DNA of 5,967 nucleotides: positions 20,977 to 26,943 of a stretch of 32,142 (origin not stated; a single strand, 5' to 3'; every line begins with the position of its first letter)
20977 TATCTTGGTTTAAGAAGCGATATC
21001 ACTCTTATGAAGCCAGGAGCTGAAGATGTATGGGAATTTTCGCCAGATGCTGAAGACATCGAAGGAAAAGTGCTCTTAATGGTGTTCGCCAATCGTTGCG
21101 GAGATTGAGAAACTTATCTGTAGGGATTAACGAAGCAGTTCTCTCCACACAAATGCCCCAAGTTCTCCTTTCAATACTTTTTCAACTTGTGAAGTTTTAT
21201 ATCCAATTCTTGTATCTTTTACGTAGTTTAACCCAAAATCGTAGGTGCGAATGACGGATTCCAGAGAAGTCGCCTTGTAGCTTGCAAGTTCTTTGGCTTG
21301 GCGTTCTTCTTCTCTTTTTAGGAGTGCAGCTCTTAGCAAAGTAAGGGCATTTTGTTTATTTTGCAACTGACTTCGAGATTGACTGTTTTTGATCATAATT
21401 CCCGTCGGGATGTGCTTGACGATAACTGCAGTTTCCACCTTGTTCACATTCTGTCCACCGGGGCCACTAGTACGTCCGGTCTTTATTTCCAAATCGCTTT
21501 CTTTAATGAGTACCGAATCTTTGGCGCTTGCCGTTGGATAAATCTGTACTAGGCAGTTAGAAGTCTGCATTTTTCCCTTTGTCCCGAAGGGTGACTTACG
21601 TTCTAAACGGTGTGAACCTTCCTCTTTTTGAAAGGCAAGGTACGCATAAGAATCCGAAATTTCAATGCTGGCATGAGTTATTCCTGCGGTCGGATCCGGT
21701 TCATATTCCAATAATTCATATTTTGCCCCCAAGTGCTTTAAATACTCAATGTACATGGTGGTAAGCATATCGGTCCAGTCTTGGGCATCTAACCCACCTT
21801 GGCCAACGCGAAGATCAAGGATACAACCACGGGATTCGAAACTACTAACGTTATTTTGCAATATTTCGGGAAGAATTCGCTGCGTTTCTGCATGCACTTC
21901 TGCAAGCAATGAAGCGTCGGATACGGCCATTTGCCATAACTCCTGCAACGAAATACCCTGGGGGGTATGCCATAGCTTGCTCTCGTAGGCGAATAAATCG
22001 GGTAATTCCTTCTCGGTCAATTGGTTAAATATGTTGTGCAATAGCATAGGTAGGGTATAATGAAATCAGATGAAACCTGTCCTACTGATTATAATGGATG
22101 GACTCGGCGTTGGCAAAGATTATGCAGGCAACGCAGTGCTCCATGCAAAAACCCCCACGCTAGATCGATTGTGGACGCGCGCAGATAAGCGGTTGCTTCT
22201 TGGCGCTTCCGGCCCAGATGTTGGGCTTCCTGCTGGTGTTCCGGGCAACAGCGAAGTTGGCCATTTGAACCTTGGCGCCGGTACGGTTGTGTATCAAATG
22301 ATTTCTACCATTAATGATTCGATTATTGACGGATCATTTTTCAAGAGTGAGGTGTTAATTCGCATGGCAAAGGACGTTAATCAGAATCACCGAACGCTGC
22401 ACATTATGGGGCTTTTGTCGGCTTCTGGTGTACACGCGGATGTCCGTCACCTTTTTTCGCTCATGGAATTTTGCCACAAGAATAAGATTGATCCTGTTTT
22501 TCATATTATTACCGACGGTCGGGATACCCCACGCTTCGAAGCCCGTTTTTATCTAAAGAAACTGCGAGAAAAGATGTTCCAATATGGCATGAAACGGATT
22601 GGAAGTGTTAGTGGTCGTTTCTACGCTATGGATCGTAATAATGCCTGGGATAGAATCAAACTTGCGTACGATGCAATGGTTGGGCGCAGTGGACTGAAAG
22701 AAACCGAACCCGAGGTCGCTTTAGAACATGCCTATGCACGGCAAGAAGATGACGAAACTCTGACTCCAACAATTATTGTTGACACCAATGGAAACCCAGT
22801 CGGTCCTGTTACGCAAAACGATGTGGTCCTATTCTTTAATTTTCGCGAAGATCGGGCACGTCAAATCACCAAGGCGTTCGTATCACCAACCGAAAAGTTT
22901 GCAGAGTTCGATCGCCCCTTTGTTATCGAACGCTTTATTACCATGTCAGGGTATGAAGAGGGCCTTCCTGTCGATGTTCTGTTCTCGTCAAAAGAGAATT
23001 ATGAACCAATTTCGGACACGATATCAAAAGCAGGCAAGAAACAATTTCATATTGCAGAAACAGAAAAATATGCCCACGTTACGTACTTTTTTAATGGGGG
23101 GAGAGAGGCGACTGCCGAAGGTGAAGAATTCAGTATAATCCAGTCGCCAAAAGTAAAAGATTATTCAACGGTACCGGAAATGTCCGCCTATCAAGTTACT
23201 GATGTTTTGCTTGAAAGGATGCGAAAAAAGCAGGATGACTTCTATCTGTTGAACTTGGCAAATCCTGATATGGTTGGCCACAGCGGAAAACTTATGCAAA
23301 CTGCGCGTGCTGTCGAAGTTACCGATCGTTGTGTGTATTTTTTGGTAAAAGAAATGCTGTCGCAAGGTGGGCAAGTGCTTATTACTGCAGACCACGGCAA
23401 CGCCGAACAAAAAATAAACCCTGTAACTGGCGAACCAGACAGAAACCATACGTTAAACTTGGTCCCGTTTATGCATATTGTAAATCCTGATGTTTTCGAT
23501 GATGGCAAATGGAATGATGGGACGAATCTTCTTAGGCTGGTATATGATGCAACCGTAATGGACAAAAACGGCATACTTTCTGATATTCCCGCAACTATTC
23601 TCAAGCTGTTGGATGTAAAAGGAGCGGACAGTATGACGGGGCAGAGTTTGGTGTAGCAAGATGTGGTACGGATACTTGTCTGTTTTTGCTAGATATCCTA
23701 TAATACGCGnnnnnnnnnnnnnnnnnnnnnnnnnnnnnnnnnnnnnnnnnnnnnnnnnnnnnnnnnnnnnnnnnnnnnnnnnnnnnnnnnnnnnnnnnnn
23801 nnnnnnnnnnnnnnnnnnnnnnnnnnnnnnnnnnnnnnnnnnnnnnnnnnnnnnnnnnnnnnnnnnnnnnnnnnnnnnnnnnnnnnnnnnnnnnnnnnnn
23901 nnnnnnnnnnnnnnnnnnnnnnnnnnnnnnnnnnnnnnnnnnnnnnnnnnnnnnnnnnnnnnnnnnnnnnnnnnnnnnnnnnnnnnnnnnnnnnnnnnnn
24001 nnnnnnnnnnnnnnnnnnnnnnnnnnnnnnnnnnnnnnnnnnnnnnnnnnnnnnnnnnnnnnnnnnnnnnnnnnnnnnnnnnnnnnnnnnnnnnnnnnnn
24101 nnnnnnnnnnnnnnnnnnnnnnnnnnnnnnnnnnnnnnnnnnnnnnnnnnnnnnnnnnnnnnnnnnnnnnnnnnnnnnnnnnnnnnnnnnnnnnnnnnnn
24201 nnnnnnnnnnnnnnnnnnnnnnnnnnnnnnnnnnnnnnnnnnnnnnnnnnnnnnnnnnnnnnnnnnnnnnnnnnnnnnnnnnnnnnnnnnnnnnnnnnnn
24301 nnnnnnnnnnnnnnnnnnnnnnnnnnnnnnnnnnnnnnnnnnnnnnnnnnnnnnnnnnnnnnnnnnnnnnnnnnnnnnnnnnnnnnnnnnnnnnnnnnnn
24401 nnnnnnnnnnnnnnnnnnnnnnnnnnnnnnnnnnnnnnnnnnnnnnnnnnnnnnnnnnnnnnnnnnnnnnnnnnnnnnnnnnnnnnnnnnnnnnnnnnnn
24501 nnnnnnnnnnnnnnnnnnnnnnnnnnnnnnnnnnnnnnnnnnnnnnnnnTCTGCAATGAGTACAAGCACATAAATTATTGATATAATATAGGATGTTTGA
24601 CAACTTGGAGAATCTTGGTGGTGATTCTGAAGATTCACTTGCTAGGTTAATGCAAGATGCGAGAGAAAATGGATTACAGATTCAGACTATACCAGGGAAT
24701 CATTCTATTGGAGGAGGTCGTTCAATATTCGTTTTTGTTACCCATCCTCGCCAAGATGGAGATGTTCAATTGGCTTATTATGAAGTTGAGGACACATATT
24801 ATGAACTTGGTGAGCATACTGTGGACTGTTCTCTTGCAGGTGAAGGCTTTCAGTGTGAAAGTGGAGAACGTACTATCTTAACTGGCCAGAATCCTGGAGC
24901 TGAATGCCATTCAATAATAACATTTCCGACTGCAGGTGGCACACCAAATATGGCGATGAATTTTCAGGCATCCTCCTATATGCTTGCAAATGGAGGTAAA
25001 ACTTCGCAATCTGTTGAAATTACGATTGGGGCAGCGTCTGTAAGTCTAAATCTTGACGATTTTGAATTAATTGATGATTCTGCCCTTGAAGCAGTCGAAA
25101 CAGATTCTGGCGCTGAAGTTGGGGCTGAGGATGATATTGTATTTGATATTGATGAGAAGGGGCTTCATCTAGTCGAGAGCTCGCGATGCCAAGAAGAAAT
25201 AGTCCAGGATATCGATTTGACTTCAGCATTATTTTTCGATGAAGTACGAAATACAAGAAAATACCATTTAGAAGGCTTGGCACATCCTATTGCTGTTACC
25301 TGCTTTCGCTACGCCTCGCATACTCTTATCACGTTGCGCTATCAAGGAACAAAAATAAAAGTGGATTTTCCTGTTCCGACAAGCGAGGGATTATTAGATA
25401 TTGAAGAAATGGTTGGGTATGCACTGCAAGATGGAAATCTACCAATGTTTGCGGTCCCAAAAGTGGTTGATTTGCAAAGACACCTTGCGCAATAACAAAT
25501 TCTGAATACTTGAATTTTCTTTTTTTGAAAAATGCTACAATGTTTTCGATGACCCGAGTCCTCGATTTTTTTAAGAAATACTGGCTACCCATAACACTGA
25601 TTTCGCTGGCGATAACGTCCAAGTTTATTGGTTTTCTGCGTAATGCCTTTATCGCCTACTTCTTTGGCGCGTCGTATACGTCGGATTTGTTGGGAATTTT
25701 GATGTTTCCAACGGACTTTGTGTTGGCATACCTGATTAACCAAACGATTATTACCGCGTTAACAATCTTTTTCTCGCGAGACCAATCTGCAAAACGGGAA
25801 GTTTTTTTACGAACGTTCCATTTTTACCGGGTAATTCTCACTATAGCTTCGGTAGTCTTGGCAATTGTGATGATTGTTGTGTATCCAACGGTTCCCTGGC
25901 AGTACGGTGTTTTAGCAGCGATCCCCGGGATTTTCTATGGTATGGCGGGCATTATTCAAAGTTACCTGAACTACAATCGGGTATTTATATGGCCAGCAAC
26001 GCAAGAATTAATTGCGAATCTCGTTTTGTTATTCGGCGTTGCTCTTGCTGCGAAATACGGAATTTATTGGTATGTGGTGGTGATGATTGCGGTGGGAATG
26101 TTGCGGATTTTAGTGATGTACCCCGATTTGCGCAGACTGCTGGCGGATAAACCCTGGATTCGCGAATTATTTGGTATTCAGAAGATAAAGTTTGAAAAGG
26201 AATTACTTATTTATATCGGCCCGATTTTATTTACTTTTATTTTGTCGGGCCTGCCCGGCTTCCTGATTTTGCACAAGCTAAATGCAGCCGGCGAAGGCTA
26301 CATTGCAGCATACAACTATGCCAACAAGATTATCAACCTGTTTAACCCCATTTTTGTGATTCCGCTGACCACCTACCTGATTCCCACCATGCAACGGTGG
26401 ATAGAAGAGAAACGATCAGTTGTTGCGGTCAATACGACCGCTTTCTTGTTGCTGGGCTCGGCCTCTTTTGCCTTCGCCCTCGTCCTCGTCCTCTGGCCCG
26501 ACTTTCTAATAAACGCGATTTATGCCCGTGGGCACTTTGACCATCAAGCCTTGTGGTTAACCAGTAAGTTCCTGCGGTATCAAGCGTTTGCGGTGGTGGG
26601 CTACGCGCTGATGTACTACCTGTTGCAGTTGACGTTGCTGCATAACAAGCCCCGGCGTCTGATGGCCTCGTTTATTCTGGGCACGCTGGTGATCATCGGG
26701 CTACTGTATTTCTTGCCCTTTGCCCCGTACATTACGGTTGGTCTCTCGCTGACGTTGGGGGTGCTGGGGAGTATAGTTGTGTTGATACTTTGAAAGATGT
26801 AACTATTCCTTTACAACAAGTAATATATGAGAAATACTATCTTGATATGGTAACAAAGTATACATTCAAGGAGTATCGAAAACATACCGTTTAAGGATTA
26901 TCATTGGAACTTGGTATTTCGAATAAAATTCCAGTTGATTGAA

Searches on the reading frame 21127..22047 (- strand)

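Call 9: search_protein_families(library=pfam, proteins=[window:21127-22047:-], max_evalue=0.01)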
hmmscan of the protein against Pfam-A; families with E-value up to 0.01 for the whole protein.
window:21127-22047:- (306 aa): 2 families
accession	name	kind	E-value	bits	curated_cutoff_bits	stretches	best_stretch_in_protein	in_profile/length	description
PF00472.26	RF-1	-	3e-28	98.5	35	1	178-280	4-116/116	RF-1 domain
PF03462.23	PCRF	-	1.1e-26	94.3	24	1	36-167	64-194/194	PCRF domain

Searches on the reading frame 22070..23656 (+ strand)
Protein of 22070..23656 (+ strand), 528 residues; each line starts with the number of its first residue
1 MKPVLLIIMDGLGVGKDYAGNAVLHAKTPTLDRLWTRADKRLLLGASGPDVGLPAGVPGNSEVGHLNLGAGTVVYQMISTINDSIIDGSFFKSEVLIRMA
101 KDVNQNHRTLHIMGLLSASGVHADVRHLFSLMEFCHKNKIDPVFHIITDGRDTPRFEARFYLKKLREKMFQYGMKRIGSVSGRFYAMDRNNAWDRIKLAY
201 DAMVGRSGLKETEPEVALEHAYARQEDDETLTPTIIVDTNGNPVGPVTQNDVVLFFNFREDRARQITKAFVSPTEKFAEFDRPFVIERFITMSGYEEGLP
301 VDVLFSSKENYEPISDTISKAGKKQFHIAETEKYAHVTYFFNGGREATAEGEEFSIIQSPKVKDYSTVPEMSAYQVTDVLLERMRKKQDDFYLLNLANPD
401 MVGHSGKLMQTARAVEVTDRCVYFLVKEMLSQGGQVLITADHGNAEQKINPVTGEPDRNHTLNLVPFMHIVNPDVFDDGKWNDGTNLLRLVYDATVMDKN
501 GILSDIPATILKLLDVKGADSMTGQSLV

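Call 9: search_protein_families(library=pfam, proteins=[window:22070-23656:+], max_evalue=0.01)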
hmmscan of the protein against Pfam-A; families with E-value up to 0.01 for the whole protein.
window:22070-23656:+ (528 aa): 4 families
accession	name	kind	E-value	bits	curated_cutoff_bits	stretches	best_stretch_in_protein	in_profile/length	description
PF06415.18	iPGM_N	-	3.4e-67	226.6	27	1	81-296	1-216/217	BPG-independent PGAM N-terminus (iPGM_N)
PF01676.23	Metalloenzyme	-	1.8e-64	218.1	24.3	1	2-517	1-251/252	Metalloenzyme superfamily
PF01663.27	Phosphodiest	-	0.0011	19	23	1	365-446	130-223/342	Type I phosphodiesterase / nucleotide pyrophosphatase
PF08665.17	PglZ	-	0.0028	18.1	25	1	393-447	118-175/179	PglZ domain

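Call 16: find_encoding_contigs(protein=window:22070-23656:+, flank=10000, max_places=10)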
Protein window:22070-23656:+ (528 aa): 4 contigs read that carry it; 3 places shown.
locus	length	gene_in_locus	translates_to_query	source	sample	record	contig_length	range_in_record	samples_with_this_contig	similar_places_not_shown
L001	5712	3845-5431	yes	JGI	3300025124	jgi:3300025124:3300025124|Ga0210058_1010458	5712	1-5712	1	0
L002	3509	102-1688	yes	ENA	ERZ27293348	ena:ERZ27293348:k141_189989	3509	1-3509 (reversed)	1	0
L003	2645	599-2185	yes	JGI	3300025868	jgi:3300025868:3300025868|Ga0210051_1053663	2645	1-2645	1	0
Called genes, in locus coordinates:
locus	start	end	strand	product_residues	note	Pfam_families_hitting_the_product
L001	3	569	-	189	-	?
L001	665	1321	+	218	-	-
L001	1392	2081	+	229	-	-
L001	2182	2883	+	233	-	-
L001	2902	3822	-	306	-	PF03462:PCRF, PF00472:RF-1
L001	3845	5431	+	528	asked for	PF01676:Metalloenzyme, PF06415:iPGM_N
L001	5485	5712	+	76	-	?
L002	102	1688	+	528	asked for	PF01676:Metalloenzyme, PF06415:iPGM_N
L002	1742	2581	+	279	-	-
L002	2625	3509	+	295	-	?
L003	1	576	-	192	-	?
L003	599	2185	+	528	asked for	PF01676:Metalloenzyme, PF06415:iPGM_N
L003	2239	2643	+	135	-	?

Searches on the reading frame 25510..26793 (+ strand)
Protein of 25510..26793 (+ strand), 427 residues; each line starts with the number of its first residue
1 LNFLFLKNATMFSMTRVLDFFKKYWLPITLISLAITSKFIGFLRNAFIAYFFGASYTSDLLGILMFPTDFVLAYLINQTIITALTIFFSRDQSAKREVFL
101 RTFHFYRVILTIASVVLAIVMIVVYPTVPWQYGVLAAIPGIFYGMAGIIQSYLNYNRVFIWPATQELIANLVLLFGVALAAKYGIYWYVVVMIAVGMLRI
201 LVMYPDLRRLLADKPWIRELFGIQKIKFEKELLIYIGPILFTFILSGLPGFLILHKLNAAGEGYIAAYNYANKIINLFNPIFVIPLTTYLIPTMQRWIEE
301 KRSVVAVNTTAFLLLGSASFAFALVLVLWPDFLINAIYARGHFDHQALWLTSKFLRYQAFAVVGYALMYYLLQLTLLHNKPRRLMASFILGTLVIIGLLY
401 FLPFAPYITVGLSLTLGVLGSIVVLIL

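Call 9: search_protein_families(library=pfam, proteins=[window:25510-26793:+], max_evalue=0.01)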
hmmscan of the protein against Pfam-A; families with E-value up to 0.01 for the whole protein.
window:25510-26793:+ (427 aa): 1 family
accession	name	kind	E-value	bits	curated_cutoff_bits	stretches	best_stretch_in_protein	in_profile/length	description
PF03023.19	MurJ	-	8e-10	38.3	27.4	1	48-426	1-394/451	Lipid II flippase MurJ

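Call 45: find_homologous_proteins(query=window:25510-26790:+, max_evalue=1e-10)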
Query window:25510-26790:+ (427 aa): 21 proteins with E <= 1e-10 among 8000 candidates.
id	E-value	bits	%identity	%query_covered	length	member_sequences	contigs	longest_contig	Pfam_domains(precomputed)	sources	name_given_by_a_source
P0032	7.7e-252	854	99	93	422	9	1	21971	PF03023.20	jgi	-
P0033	5.6e-211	719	78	97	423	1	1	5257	PF03023.20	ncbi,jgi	jgi:putative peptidoglycan lipid II flippase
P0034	2.4e-210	717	80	97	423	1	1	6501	-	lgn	-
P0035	2.0e-208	711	77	97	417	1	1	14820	PF03023.20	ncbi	-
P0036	3.7e-207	707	77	98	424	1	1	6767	PF03023.20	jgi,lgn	-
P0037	5.5e-206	703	75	98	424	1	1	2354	-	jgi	-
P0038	3.4e-204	697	77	97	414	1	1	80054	PF03023.20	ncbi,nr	ncbi:hypothetical protein IT418_03005 [bacterium]|nr:hypothetical protein [bacterium]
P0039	2.0e-196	671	73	95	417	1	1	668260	PF03023.20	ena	-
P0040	1.7e-194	665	72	97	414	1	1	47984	PF03023.20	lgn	-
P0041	3.9e-194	664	72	97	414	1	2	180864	PF03023.20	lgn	-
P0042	7.4e-194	663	73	97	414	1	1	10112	PF03023.20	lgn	-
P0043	5.2e-192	657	71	97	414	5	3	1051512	PF03023.20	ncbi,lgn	-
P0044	7.9e-192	656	73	98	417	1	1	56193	PF03023.20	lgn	-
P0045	1.3e-175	603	66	99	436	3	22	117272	PF03023.20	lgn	-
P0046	1.3e-154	534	60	97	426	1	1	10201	PF03023.20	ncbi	-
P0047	4.7e-153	528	60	96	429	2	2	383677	PF03023.20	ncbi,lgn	-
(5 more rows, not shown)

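Call 46: find_encoding_contigs(protein=P0038, flank=10000, max_places=2)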
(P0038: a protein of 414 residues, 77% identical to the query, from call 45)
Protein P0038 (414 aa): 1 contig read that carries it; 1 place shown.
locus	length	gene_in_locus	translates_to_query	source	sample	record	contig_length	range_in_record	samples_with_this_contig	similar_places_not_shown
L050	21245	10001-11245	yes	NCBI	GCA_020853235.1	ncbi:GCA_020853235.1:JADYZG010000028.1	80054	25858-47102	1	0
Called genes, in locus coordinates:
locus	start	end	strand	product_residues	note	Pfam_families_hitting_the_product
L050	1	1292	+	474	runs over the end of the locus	PF00587:tRNA-synt_2b, PF03129:HGTP_anticodon, PF09180:ProRS-C_1 (weak)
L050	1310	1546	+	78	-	PF01165:Ribosomal_S21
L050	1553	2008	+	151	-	PF02130:YbeY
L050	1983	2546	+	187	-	PF01195:Pept_tRNA_hydro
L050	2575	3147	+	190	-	PF02482:Ribosomal_S30AE, PF16321:Ribosom_S30AE_C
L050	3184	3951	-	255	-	PF13624:SurA_N_3, PF09312:SurA_N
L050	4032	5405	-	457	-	PF01551:Peptidase_M23 (faint)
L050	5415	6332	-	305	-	-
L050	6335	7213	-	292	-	PF20720:nSTAND3 (faint), PF00005:ABC_tran, PF02463:SMC_N (faint), PF13191:AAA_16 (faint), PF13401:AAA_22 (weak), PF13238:AAA_18 (faint), PF13304:AAA_21 (faint)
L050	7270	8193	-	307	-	PF03462:PCRF, PF00472:RF-1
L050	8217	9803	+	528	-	PF01676:Metalloenzyme, PF06415:iPGM_N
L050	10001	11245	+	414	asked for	PF03023:MurJ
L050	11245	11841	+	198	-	PF00072:Response_reg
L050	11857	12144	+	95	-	PF02686:GatC (weak)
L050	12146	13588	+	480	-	PF01425:Amidase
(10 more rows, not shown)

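Call 47: find_encoding_contigs(protein=P0039, flank=10000, max_places=2)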
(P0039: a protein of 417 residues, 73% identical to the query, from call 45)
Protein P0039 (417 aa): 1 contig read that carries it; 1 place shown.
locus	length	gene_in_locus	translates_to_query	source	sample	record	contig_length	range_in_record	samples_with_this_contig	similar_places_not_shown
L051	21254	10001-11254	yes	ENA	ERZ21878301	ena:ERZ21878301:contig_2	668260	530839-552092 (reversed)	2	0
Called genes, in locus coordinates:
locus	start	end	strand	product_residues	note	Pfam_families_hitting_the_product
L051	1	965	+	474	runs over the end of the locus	PF00587:tRNA-synt_2b, PF03129:HGTP_anticodon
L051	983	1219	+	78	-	PF01165:Ribosomal_S21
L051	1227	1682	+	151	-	PF02130:YbeY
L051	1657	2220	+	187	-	PF01195:Pept_tRNA_hydro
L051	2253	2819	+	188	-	PF02482:Ribosomal_S30AE, PF16321:Ribosom_S30AE_C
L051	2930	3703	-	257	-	PF13624:SurA_N_3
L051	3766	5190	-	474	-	PF01551:Peptidase_M23 (faint)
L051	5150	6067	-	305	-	-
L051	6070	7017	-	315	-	PF00005:ABC_tran, PF02463:SMC_N (faint), PF13191:AAA_16 (faint), PF20720:nSTAND3 (faint), PF13304:AAA_21 (faint), PF13401:AAA_22 (faint)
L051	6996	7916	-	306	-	PF03462:PCRF, PF00472:RF-1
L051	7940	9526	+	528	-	PF01676:Metalloenzyme, PF06415:iPGM_N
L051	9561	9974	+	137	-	-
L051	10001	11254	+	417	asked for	PF03023:MurJ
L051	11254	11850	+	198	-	PF00072:Response_reg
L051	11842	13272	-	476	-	PF02934:GatB_N, PF02637:GatB_Yqey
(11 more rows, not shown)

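Call 48: find_encoding_contigs(protein=P0043, flank=10000, max_places=3)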
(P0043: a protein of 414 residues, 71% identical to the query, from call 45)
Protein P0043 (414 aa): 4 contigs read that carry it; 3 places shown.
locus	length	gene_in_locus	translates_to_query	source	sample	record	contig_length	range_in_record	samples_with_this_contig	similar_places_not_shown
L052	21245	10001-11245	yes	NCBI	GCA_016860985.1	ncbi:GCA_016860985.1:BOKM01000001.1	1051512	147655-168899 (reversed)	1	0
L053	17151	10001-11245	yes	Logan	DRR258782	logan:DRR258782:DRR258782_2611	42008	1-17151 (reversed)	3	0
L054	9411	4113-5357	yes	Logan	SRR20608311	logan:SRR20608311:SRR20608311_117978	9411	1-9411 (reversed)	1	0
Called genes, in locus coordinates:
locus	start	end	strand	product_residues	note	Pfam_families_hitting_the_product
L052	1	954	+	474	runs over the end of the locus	PF00587:tRNA-synt_2b, PF03129:HGTP_anticodon, PF09180:ProRS-C_1 (weak)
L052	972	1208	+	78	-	PF01165:Ribosomal_S21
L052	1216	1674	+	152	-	PF02130:YbeY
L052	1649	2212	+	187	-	PF01195:Pept_tRNA_hydro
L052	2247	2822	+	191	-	PF02482:Ribosomal_S30AE, PF16321:Ribosom_S30AE_C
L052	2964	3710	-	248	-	PF13624:SurA_N_3, PF09312:SurA_N (weak)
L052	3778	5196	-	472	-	PF01551:Peptidase_M23 (faint)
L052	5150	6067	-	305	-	PF02687:FtsX (weak)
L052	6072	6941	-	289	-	PF20720:nSTAND3 (faint), PF00005:ABC_tran, PF02463:SMC_N (faint), PF13401:AAA_22 (faint), PF13304:AAA_21 (faint)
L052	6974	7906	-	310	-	PF03462:PCRF, PF00472:RF-1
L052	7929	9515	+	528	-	PF01676:Metalloenzyme, PF06415:iPGM_N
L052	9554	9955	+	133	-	-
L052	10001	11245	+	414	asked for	PF03023:MurJ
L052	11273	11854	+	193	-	PF00072:Response_reg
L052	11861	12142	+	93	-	PF02686:GatC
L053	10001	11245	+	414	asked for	PF03023:MurJ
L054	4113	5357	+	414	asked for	PF03023:MurJ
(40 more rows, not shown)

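Call 51: find_encoding_contigs(protein=P0032, flank=10000, max_places=4)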
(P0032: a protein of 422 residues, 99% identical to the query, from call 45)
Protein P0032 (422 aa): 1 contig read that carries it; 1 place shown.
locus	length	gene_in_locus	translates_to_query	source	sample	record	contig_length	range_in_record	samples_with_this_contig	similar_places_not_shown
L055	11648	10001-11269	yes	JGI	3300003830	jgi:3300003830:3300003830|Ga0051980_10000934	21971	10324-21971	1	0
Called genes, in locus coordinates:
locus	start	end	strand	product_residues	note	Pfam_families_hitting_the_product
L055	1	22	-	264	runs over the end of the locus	PF13624:SurA_N_3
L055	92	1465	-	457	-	PF01551:Peptidase_M23 (faint)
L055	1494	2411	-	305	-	-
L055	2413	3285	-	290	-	PF00005:ABC_tran, PF02463:SMC_N (faint), PF13401:AAA_22 (faint), PF13238:AAA_18 (faint), PF13304:AAA_21 (faint)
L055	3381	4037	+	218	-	-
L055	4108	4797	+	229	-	-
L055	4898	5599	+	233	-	-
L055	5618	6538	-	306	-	PF03462:PCRF, PF00472:RF-1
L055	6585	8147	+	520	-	PF01676:Metalloenzyme, PF06415:iPGM_N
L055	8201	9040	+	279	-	-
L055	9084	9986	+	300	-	-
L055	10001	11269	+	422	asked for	PF03023:MurJ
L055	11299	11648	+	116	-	?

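Call 52: find_encoding_contigs(protein=P0035, flank=10000, max_places=2)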
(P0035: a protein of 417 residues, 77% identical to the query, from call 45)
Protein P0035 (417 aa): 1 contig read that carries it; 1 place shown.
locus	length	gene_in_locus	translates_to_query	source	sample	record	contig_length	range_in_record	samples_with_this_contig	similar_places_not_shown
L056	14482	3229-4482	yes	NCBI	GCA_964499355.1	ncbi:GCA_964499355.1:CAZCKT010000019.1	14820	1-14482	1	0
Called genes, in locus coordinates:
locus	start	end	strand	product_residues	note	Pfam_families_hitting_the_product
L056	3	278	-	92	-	?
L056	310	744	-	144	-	PF03462:PCRF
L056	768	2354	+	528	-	PF01676:Metalloenzyme, PF06415:iPGM_N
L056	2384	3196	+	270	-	-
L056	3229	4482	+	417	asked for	PF03023:MurJ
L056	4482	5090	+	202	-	PF00072:Response_reg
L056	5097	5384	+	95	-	PF02686:GatC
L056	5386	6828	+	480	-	PF01425:Amidase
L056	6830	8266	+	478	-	PF02934:GatB_N, PF02637:GatB_Yqey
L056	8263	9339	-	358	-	PF08220:HTH_DeoR (weak)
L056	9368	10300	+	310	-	PF01381:HTH_3, PF13560:HTH_31 (faint), PF00702:Hydrolase, PF12710:HAD, PF13419:HAD_2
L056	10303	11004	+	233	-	-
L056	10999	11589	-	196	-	-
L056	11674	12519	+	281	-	PF00106:adh_short, PF08659:KR, PF13561:adh_short_C2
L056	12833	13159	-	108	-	-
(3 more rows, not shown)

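Call 104: list_cluster_members(proteins=[P0043, P0035, P0047, P0046, P0006, P0009, P0029])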
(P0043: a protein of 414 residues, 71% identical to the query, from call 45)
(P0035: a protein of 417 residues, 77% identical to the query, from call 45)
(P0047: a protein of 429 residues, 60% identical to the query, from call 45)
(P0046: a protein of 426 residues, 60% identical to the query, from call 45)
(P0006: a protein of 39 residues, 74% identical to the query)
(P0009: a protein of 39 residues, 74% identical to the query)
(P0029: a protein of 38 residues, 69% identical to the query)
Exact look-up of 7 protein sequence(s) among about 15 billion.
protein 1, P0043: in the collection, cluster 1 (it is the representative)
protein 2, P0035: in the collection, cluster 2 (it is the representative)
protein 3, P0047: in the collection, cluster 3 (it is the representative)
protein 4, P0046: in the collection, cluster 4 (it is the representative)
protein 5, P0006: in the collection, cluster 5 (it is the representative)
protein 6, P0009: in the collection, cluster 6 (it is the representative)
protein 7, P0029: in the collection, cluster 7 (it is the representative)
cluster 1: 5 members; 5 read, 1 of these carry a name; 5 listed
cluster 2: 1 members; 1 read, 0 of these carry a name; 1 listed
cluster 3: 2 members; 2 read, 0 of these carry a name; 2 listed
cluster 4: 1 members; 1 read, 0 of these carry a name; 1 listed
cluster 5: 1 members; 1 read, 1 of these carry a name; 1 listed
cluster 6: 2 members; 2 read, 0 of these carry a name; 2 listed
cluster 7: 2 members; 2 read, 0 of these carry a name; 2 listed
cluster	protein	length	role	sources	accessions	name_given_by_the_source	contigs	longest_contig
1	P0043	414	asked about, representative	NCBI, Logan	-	-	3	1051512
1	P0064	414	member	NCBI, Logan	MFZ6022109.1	MAG: lipid II flippase MurJ [Patescibacteria group bacterium]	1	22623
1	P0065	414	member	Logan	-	-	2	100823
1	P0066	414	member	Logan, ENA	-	-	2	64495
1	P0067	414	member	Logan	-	-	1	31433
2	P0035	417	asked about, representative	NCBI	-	-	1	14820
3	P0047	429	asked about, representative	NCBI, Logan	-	-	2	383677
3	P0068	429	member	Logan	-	-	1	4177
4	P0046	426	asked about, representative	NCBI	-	-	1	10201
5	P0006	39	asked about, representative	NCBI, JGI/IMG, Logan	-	hypothetical protein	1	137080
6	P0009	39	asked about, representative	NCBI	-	-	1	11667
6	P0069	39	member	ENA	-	-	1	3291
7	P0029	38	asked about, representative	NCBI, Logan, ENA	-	-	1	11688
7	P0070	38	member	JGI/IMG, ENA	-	-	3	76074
